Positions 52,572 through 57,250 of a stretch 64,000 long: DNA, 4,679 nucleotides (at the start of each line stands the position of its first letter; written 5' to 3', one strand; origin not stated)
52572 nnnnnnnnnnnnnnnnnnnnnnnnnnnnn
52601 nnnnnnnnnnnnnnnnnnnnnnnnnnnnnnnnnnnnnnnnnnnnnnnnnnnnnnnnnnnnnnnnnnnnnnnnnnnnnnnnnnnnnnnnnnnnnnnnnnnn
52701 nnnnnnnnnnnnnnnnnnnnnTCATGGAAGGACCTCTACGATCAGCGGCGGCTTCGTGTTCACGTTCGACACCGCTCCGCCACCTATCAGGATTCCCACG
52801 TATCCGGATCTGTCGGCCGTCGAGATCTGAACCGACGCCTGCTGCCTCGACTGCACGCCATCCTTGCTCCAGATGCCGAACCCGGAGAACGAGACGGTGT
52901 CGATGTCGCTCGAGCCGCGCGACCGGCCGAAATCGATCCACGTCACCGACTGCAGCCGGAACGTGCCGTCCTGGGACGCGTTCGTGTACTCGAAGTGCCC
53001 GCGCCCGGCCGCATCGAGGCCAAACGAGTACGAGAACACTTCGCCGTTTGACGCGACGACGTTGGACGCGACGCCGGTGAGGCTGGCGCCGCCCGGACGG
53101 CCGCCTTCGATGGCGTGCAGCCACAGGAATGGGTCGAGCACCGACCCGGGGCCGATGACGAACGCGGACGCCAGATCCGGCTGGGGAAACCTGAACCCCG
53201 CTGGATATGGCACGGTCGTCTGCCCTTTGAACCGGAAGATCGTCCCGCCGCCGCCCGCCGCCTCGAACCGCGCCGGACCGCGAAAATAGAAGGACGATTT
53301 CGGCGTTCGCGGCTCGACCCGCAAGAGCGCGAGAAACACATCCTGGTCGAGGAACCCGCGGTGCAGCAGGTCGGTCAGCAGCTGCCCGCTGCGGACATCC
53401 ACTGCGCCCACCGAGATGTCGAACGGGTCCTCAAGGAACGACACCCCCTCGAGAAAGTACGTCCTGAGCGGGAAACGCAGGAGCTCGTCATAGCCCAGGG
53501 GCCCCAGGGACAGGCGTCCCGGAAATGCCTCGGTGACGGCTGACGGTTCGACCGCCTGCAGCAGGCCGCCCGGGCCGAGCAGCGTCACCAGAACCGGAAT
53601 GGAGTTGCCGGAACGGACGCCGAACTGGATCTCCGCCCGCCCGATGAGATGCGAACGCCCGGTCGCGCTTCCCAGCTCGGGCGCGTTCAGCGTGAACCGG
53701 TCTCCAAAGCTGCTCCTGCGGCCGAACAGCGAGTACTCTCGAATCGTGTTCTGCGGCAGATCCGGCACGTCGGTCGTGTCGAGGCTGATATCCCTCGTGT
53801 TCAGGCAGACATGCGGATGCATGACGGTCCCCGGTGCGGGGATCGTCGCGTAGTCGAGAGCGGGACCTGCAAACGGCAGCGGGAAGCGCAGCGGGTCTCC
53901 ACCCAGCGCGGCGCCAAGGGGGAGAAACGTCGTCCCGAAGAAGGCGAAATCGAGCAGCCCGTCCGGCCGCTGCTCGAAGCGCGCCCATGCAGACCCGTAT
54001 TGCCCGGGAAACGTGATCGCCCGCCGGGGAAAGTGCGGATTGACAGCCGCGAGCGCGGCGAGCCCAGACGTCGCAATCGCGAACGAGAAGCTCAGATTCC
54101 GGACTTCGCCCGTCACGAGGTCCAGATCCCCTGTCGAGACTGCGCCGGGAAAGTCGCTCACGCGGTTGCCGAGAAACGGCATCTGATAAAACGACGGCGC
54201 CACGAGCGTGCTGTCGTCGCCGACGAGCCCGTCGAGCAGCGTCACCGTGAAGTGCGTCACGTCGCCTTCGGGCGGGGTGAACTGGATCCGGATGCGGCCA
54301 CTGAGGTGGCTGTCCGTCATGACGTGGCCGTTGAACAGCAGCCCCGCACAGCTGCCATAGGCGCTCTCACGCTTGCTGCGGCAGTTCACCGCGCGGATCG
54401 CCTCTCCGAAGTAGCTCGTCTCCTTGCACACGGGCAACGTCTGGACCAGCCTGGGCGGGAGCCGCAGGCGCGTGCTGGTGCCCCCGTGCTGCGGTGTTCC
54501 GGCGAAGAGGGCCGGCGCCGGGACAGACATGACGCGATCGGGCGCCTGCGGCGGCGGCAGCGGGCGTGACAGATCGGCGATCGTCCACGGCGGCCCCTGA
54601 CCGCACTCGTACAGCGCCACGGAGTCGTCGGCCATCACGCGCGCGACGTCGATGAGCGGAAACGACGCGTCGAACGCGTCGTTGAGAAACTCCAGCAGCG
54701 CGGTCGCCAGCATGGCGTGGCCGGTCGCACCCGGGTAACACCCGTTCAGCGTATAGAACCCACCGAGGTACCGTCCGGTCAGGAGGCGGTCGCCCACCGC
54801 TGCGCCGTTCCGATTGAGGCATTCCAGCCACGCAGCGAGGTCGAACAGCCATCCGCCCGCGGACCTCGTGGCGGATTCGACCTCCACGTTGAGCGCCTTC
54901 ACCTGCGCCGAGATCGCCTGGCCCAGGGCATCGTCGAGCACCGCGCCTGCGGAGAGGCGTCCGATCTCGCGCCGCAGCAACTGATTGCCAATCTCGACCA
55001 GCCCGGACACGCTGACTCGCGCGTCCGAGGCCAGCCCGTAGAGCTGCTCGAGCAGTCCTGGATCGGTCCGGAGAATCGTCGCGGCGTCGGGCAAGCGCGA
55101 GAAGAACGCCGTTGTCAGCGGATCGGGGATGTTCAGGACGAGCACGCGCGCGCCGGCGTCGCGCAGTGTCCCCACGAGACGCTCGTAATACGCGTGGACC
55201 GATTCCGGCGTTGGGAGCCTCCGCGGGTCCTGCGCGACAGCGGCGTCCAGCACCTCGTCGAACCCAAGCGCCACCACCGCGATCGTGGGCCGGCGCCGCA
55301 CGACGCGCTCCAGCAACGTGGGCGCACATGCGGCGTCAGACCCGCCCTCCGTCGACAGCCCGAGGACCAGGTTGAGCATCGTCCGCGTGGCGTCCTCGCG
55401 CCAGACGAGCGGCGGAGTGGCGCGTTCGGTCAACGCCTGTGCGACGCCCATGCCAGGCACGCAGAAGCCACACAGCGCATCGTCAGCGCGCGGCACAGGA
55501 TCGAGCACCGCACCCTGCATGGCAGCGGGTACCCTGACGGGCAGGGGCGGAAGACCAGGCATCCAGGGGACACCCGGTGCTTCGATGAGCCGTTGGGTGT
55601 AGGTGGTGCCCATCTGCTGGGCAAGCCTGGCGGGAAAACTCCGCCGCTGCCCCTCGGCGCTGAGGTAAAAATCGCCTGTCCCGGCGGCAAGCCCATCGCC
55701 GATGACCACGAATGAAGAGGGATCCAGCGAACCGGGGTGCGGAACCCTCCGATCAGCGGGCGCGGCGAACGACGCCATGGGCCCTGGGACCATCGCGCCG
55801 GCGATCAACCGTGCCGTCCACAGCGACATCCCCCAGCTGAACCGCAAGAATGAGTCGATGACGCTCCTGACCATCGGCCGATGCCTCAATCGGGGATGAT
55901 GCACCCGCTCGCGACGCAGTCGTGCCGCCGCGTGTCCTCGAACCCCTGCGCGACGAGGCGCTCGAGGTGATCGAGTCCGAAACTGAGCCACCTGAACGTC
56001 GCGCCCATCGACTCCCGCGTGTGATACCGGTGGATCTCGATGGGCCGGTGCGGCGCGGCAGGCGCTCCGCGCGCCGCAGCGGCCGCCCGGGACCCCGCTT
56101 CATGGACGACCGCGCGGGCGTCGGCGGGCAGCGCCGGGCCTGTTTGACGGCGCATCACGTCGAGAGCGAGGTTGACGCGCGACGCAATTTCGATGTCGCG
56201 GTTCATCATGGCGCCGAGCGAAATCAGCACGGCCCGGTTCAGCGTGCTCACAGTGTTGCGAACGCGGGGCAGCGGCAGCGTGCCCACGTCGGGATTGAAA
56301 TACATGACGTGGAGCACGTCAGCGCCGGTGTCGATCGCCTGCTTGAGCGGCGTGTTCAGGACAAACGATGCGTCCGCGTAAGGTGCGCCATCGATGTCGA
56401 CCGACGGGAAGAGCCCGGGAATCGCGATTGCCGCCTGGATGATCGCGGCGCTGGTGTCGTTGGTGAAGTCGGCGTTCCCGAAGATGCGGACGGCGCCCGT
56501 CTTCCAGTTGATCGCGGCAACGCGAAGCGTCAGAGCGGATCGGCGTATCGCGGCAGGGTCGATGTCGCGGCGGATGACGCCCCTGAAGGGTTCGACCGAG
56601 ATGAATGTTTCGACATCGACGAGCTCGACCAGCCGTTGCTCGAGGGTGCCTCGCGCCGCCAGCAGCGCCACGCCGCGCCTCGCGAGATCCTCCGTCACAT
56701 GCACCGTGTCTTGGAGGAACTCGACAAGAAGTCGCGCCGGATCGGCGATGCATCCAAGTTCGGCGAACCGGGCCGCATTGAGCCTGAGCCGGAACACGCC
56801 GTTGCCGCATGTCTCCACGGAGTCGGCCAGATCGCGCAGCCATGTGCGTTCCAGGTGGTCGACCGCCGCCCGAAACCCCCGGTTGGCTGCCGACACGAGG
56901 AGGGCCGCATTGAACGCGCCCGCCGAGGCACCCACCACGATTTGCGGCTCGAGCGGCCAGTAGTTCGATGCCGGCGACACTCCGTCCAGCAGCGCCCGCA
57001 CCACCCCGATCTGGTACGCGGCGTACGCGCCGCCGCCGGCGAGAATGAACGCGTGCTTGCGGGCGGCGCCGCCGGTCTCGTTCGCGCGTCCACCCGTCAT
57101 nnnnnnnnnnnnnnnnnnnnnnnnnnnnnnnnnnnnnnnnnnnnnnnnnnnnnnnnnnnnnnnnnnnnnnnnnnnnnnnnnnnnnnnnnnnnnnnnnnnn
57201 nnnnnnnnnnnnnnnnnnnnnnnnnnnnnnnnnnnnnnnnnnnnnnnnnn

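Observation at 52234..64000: Candidate undescribed system: a tightly coupled nine-gene cluster with a kinase/pseudokinase pair, lipid-active enzymes and unplaced proteins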

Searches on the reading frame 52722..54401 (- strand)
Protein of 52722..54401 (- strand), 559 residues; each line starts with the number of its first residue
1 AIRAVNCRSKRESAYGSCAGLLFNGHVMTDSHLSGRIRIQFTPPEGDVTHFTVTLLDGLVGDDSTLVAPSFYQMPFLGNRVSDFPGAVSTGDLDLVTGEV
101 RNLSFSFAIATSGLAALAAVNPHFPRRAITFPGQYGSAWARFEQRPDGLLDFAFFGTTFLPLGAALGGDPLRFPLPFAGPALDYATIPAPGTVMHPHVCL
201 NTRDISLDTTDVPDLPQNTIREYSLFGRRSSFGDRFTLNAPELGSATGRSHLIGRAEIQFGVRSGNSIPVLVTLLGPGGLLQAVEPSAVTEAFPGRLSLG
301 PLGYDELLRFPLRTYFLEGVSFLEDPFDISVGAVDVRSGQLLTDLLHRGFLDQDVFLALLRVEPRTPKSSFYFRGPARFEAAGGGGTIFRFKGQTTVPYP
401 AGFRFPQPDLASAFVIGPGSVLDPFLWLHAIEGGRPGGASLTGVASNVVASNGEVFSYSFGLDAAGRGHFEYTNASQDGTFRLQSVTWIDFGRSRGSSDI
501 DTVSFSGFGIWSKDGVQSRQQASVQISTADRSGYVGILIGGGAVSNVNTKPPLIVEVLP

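Call 90: search_protein_families(library=pfam, proteins=[window:52722-54401:-], max_evalue=0.5)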
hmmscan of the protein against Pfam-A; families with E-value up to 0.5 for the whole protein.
window:52722-54401:- (559 aa): 0 families

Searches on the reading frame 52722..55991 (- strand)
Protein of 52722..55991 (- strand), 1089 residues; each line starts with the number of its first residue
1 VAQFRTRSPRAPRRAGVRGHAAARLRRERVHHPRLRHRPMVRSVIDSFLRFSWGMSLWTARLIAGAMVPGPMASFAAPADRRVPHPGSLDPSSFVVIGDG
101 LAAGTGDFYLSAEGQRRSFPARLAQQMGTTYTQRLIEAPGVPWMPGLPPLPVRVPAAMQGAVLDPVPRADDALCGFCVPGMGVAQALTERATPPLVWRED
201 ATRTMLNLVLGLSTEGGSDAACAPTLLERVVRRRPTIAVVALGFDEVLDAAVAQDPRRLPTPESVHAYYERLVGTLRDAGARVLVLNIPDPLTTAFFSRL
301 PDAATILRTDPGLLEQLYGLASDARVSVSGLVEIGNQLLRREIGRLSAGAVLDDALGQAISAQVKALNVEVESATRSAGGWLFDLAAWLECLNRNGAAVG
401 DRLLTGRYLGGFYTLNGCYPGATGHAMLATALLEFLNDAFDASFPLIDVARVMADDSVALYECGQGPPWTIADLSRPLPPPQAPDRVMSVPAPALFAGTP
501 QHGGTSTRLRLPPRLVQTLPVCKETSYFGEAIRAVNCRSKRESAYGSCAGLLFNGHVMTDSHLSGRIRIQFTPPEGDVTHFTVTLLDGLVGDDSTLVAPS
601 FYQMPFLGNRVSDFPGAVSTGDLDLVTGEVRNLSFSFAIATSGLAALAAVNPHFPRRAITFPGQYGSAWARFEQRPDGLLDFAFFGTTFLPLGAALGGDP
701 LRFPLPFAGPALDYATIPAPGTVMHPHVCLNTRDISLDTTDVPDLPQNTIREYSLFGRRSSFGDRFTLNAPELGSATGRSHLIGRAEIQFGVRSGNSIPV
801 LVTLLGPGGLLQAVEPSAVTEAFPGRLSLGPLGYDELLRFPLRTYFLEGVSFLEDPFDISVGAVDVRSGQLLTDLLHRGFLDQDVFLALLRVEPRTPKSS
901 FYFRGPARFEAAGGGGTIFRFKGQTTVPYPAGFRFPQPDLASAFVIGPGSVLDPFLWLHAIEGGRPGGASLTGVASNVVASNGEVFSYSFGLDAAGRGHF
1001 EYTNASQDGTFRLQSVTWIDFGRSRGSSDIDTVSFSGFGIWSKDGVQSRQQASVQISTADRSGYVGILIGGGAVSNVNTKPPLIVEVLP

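Call 4: search_protein_families(library=pfam, proteins=[window:52722-55991:-], max_evalue=0.1)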
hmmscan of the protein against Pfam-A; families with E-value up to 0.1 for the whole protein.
window:52722-55991:- (1089 aa): 0 families

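Call 8: search_protein_families(library=ncbifam, proteins=[window:52722-55874:-], max_evalue=0.1)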
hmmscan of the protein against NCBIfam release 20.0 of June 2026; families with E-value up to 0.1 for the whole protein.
window:52722-55874:- (1050 aa): 0 families

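Call 18: search_protein_families(library=padloc, proteins=[window:52722-55874:-], max_evalue=0.01)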
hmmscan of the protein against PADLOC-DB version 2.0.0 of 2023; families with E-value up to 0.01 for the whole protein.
window:52722-55874:- (1050 aa): 0 families

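Call 25: search_solved_structures(query=window:52722-55874:-, max_evalue=10)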
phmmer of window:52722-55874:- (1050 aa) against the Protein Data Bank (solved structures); distinct sequences matched with E-value up to 10: 1.
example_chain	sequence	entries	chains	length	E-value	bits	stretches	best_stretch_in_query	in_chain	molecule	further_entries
7cao_A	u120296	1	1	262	0.32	11.8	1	30-81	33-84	Chromoprotein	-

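Call 28: find_homologous_proteins(query=window:52722-55874:-, max_evalue=0.001)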
Query window:52722-55874:- (1050 aa): 44 proteins with E <= 0.001 among 8000 candidates.
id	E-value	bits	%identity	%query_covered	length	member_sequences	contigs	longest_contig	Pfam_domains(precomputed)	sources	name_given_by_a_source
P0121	0.0e+0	2376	100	100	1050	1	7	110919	-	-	-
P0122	0.0e+0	1086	50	97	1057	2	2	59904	-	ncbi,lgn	-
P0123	0.0e+0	1063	51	96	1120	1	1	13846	-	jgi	jgi:hypothetical protein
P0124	0.0e+0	1059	50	98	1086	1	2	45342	-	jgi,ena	jgi:hypothetical protein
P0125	0.0e+0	1051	50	97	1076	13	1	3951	-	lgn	-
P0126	5.8e-288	976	45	100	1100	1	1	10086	-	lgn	-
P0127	1.2e-287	975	48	95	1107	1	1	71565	-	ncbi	-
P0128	6.7e-284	963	47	96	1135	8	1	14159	-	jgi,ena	-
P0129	1.3e-283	962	48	96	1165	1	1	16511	-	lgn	-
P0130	3.5e-283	960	45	99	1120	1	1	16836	-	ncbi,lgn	-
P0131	1.3e-282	958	45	100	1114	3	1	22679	-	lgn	-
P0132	5.9e-282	956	48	96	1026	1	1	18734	-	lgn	-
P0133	1.3e-281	955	48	96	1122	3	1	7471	PF13472.13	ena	-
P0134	1.7e-281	955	46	95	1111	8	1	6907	-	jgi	-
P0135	1.3e-279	948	47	97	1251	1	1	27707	PF12867.13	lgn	-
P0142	2.9e-275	934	48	95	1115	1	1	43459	PF13472.13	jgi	jgi:hypothetical protein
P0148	2.3e-271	921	46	96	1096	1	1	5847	PF13472.13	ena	-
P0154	6.3e-264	897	45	95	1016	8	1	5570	PF13472.13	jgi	jgi:hypothetical protein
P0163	5.7e-190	652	41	95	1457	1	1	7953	PF01734.28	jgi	jgi:NTE family protein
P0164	3.1e-119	418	43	51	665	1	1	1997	PF13472.13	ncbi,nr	ncbi:MAG TPA: hypothetical protein VG477_18060, partial [Thermoanaerobaculia bacterium]|nr:hypotheti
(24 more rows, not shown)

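Call 87: search_protein_families(library=pfam, alignment_id=A2, max_evalue=0.01)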
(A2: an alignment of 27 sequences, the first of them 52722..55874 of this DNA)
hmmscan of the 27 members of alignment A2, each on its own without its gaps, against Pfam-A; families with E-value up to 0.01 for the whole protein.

A. member 1, window:52722-55874:- (1050 aa): 0 families

B. families by the number of members that match (of 27 scanned): 6 families
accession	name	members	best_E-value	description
PF13472.12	Lipase_GDSL_2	17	8.3e-07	GDSL-like Lipase/Acylhydrolase family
PF01734.28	Patatin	1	2.8e-30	Patatin-like phospholipase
PF12867.12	DinB_2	1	1.5e-17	DinB superfamily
PF04978.18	MST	1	0.00011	Mycothiol-S-transferase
PF05163.17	DinB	1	0.00054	DinB family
PF11716.13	MDMPI_N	1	0.00079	Mycothiol maleylpyruvate isomerase N-terminal domain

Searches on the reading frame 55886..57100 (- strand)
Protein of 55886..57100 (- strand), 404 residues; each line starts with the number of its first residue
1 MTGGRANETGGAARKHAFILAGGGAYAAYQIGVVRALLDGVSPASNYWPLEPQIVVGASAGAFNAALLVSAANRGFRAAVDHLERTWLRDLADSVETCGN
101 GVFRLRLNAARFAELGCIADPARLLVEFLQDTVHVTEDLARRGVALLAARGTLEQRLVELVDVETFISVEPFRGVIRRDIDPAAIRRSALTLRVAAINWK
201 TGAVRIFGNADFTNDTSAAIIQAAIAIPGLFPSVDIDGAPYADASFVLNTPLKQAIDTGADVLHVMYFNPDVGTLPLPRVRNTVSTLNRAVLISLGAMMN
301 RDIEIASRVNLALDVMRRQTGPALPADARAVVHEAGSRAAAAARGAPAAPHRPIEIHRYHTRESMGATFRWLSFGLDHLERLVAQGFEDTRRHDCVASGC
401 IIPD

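Call 4: search_protein_families(library=pfam, proteins=[window:55886-57100:-], max_evalue=0.1)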
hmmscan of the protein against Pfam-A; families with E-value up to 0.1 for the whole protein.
window:55886-57100:- (404 aa): 1 family
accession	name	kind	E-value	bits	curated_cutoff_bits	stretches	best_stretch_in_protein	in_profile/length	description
PF01734.28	Patatin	-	2.1e-23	84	27.7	1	19-256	2-191/191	Patatin-like phospholipase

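Call 8: search_protein_families(library=ncbifam, proteins=[window:55886-57100:-], max_evalue=0.1)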
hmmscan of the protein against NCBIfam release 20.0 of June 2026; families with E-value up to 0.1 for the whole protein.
window:55886-57100:- (404 aa): 1 family
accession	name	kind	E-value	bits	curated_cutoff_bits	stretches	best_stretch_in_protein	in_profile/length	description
NF041079.1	CBASS_lipase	equivalog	0.0019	17.5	200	1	167-255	90-184/317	CBASS cGAMP-activated phospholipase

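Call 18: search_protein_families(library=padloc, proteins=[window:55886-57100:-], max_evalue=0.01)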
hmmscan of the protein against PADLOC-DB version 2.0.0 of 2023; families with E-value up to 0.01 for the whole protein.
window:55886-57100:- (404 aa): 2 families
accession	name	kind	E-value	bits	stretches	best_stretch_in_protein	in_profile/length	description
PDLC00756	Effector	-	0.0046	14.2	1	139-255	16-136/280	Phospholipase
PDLC00757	Effector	-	0.0072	13.7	0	170-256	106-198/331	Phospholipase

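Call 79: search_solved_structures(query=window:55886-57100:-, max_evalue=0.01)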
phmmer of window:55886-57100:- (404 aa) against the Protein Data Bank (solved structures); distinct sequences matched with E-value up to 0.01: 1.
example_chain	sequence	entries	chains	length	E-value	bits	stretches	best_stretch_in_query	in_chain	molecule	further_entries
5fqu_A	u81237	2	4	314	0.00074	21.8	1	219-287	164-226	PATATIN-LIKE PROTEIN, PLPD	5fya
